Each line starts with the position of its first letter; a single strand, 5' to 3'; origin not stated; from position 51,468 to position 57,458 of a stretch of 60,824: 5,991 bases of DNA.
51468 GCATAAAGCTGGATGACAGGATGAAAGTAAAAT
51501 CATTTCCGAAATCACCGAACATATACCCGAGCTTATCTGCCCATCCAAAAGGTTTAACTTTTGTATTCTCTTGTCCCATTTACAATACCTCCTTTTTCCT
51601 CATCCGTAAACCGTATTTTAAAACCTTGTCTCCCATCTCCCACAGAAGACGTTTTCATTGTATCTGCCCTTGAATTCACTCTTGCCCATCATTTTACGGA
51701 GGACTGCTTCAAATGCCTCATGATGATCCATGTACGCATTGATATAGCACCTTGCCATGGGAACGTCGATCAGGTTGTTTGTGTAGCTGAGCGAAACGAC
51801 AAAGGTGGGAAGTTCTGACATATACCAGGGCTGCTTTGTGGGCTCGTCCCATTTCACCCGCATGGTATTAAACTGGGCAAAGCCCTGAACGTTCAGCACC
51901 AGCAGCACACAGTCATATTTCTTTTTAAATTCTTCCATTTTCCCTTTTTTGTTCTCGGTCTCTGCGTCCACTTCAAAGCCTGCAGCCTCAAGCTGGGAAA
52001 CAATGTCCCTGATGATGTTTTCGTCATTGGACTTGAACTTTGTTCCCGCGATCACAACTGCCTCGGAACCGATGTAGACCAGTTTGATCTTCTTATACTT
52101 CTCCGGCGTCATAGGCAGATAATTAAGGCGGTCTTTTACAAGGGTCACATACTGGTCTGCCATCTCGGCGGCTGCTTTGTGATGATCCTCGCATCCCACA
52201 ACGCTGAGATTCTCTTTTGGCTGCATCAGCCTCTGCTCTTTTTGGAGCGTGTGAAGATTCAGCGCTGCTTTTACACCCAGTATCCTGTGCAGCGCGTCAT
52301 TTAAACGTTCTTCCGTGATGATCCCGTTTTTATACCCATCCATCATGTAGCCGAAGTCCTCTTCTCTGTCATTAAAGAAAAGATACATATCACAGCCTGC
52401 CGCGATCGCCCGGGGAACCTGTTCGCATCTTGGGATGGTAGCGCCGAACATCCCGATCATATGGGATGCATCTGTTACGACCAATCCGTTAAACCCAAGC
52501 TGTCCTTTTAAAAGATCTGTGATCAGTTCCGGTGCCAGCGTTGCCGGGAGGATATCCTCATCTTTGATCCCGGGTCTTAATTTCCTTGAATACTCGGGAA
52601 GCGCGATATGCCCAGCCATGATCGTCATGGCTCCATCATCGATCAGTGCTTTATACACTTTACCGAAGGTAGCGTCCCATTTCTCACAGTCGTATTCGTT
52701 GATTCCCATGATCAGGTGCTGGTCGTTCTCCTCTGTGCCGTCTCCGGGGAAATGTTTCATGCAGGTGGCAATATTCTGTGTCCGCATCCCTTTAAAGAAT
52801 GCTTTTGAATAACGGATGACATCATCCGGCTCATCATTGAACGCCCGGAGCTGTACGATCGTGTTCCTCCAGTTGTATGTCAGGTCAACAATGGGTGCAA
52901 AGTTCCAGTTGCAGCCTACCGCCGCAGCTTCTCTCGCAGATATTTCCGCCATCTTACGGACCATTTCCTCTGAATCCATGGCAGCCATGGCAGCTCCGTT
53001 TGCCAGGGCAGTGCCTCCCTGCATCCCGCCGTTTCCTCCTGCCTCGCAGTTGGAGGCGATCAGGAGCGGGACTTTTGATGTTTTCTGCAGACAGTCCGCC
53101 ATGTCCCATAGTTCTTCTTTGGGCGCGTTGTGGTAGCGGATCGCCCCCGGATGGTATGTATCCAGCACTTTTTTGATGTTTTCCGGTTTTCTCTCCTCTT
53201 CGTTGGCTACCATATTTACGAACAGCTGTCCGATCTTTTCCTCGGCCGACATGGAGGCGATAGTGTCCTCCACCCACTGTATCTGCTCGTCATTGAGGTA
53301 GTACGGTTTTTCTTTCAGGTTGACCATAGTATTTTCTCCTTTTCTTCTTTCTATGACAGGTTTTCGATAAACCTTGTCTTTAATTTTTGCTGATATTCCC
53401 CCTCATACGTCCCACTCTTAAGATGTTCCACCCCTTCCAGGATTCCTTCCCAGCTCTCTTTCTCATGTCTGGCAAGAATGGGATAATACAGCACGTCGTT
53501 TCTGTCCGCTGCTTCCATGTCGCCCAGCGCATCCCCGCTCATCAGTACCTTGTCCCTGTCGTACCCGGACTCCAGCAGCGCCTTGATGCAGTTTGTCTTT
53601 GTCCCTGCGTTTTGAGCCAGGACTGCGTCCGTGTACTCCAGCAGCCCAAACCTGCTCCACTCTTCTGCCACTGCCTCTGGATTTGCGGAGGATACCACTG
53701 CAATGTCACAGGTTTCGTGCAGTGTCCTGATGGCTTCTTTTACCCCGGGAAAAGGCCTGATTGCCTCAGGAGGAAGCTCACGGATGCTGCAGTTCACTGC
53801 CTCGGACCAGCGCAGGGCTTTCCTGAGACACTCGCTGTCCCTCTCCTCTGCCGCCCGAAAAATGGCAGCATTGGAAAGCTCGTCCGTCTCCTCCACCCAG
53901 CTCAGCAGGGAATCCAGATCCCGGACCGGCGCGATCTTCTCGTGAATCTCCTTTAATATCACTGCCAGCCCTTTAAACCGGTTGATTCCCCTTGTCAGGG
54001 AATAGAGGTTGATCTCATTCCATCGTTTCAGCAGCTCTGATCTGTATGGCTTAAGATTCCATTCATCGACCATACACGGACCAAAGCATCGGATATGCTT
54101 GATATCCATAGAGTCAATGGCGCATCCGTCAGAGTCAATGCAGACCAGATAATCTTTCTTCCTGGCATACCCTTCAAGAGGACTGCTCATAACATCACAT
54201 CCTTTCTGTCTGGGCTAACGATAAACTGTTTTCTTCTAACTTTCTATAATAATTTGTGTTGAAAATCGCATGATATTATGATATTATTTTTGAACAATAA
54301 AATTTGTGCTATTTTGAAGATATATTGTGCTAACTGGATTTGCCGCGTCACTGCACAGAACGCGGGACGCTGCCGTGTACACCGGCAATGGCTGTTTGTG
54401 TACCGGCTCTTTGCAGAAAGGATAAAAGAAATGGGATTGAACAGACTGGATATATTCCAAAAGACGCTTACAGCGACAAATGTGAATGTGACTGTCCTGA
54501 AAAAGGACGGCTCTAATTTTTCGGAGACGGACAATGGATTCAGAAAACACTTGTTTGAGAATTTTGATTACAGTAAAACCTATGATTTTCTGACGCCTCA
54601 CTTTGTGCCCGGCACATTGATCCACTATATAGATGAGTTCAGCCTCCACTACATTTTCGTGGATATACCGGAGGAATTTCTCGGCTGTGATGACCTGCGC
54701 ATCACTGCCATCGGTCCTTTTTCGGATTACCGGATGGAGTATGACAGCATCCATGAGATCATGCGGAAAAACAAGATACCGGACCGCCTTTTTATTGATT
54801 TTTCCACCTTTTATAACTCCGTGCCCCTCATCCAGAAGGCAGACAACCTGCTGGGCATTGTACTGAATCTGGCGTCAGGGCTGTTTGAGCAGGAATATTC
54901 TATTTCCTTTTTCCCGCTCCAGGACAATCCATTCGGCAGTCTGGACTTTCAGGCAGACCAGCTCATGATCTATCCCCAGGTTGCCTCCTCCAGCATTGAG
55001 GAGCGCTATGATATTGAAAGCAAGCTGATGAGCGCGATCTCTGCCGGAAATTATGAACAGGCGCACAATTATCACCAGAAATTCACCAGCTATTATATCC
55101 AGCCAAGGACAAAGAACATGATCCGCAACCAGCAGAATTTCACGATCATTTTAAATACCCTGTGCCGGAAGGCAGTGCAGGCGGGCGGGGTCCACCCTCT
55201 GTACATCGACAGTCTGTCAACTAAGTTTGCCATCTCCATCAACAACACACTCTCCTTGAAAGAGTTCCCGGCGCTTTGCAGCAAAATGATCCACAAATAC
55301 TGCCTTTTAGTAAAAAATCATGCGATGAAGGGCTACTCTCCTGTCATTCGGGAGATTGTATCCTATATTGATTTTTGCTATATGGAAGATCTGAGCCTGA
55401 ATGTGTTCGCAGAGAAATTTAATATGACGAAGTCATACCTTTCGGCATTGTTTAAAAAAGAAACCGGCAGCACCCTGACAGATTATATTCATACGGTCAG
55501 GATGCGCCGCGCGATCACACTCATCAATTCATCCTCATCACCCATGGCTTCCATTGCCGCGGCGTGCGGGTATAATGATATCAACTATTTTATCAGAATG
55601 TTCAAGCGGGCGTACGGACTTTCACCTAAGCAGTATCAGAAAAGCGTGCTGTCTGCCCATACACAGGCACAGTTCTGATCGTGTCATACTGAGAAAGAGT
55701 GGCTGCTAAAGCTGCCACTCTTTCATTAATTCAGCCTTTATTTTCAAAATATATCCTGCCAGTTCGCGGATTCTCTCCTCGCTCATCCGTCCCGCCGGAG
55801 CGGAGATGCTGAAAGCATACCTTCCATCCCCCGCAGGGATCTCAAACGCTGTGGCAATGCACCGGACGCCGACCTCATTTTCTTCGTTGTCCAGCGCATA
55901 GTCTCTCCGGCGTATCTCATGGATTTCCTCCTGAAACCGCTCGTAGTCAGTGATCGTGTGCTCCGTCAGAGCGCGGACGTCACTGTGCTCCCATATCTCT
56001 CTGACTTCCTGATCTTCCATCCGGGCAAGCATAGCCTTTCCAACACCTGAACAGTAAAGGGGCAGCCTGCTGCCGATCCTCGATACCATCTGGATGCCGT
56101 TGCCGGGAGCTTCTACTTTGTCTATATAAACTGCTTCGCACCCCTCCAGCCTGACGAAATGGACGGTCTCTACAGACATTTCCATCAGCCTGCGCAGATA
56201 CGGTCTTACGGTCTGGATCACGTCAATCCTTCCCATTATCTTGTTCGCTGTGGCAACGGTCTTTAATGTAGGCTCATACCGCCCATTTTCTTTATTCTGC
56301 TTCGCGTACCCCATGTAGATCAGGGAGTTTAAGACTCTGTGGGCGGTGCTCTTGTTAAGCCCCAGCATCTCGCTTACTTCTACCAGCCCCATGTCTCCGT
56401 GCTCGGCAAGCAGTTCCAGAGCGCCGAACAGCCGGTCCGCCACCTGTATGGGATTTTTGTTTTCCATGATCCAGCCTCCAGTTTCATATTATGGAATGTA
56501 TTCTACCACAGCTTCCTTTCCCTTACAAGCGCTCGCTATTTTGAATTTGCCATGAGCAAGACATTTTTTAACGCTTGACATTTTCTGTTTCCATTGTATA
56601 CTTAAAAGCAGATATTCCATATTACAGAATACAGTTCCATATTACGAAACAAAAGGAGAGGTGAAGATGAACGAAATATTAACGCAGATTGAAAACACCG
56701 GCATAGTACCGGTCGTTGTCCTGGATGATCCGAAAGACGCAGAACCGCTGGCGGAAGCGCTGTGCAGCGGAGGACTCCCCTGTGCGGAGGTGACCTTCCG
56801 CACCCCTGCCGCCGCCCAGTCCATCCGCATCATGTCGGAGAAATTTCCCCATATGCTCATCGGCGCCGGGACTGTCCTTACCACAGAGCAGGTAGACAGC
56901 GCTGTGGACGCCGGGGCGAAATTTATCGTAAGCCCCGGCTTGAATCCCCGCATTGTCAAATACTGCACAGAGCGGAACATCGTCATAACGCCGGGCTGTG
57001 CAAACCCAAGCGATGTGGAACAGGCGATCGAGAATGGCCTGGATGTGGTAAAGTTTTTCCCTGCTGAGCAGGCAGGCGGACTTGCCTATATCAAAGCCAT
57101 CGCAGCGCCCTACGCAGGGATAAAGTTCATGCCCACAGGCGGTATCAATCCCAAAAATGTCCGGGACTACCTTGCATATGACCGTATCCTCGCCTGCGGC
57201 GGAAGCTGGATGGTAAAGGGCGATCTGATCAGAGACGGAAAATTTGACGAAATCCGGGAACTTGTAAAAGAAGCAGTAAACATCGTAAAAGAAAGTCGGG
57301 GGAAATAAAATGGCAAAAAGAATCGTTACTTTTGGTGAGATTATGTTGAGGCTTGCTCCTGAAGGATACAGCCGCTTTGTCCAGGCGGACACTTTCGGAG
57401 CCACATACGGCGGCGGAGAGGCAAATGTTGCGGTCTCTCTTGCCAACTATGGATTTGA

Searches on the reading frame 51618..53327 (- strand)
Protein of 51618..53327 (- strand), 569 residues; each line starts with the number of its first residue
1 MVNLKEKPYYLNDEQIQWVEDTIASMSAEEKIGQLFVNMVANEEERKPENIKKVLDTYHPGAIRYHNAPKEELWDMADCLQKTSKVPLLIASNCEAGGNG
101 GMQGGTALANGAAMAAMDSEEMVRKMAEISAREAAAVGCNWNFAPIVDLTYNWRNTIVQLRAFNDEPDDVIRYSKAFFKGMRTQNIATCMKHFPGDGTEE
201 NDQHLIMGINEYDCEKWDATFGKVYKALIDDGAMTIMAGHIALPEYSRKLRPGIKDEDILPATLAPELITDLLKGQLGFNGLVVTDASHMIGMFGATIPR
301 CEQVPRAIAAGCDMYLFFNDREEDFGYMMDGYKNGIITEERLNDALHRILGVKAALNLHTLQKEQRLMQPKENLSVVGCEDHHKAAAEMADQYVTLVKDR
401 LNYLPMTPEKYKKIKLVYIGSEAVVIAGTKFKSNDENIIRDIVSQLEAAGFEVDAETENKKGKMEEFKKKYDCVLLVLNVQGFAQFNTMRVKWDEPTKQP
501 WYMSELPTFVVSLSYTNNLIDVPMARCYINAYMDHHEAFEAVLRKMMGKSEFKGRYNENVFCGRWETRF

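Call 35: search_protein_families(library=pfam, proteins=[window:51618-53327:-], max_evalue=0.00001)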
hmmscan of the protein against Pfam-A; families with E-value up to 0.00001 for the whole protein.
window:51618-53327:- (569 aa): 1 family
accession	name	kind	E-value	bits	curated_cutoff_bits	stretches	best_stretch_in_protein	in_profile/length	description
PF00933.27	Glyco_hydro_3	-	1.4e-60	205.9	27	1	29-351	3-315/316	Glycosyl hydrolase family 3 N terminal domain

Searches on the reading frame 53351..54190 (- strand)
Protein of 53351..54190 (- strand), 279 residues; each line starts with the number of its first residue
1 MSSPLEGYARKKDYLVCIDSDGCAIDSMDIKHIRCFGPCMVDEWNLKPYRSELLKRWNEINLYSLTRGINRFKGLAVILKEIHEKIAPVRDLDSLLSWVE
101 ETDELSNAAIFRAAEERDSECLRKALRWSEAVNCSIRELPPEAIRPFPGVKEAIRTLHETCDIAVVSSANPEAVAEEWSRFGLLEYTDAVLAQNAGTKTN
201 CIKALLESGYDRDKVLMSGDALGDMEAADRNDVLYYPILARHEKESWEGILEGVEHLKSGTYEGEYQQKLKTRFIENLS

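Call 35: search_protein_families(library=pfam, proteins=[window:53351-54190:-], max_evalue=0.00001)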
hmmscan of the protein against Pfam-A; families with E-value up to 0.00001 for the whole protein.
window:53351-54190:- (279 aa): 2 families
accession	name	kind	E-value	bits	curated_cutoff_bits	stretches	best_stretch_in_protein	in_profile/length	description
PF13419.12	HAD_2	-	1.9e-11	44.8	23.8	1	108-231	46-171/178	Haloacid dehalogenase-like hydrolase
PF00702.32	Hydrolase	-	1.9e-06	28.9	26.4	1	79-228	37-187/191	haloacid dehalogenase-like hydrolase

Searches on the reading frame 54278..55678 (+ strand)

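Call 35: search_protein_families(library=pfam, proteins=[window:54278-55678:+], max_evalue=0.00001)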
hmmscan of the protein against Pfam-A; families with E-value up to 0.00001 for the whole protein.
window:54278-55678:+ (466 aa): 2 families
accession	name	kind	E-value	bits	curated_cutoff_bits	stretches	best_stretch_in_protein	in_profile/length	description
PF12833.13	HTH_18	-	1.2e-22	80.4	33.6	1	378-455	2-79/80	Helix-turn-helix domain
PF00165.29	HTH_AraC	-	1.8e-16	60.2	26.6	1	418-454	6-41/42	Bacterial regulatory helix-turn-helix proteins, AraC family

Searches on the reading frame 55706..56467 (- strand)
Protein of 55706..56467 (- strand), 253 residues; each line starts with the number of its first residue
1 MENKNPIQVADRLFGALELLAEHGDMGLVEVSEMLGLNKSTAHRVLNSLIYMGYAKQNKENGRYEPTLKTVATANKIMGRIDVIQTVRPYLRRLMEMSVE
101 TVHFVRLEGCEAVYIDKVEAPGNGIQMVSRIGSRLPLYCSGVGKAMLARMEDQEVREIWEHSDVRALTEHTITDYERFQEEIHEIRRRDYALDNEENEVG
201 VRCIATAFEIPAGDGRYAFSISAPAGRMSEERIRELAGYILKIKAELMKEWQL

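Call 35: search_protein_families(library=pfam, proteins=[window:55706-56467:-], max_evalue=0.00001)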
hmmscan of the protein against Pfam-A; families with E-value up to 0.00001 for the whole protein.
window:55706-56467:- (253 aa): 3 families
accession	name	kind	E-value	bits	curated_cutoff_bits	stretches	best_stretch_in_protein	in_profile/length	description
PF01614.24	IclR_C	-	2.1e-45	154.8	24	1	78-241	4-166/174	Bacterial transcriptional regulator IclR C-terminal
PF09339.16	HTH_IclR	-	9e-14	51.4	22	1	10-58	2-51/52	IclR helix-turn-helix domain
PF01978.25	TrmB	-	3e-06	27.4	25.6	0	19-66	16-59/68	Sugar-specific transcriptional regulator TrmB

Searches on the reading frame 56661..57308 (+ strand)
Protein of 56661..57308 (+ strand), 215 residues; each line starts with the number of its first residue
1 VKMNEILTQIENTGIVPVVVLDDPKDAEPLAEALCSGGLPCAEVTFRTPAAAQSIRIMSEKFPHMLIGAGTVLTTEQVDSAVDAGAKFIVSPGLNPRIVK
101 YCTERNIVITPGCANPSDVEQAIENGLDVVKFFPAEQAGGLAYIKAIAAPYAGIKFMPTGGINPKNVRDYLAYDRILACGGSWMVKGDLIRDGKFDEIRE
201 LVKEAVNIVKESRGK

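Call 38: search_protein_families(library=pfam, proteins=[window:56661-57308:+], max_evalue=0.00001)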
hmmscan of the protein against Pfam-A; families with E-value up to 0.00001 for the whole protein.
window:56661-57308:+ (215 aa): 1 family
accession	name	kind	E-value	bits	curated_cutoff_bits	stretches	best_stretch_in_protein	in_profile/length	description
PF01081.25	Aldolase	-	7.9e-71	238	27.8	1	9-200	4-195/196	KDPG and KHG aldolase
